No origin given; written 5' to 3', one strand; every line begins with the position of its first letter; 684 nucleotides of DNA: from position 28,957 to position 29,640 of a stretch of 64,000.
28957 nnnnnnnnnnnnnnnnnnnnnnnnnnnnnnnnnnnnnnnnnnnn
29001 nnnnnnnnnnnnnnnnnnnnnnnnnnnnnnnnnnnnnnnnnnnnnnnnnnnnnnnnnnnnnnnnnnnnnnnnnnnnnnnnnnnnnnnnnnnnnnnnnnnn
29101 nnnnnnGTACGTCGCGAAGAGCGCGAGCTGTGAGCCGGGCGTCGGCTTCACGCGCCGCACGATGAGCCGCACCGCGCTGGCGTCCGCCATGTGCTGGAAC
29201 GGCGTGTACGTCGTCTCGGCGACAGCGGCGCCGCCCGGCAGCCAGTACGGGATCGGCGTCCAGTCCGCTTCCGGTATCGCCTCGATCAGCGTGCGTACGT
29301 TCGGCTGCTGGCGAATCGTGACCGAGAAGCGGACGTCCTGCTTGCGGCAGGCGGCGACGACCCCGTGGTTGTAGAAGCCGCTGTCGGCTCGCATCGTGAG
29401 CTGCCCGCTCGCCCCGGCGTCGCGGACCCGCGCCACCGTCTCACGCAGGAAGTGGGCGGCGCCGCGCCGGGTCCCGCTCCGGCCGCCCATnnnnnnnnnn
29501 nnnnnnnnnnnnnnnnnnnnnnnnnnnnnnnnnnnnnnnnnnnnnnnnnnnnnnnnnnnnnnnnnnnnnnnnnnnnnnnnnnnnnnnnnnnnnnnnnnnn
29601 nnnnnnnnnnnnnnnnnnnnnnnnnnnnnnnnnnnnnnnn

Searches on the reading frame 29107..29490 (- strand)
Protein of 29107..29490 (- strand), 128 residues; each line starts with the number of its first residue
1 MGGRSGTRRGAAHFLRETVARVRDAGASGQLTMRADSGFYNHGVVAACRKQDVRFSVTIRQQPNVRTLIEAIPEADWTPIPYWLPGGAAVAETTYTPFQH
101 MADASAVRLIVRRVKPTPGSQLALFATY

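Call 28: search_protein_families(library=pfam, max_evalue=0.01, proteins=[window:29107-29490:-])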
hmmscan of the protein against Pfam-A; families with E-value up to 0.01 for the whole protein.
seq(128 aa): 1 family
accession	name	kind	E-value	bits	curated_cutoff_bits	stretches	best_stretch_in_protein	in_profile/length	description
PF13701.12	DDE_Tnp_1_4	-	6.4e-10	38.3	34.7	1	4-123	191-307/435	Transposase DDE domain group 1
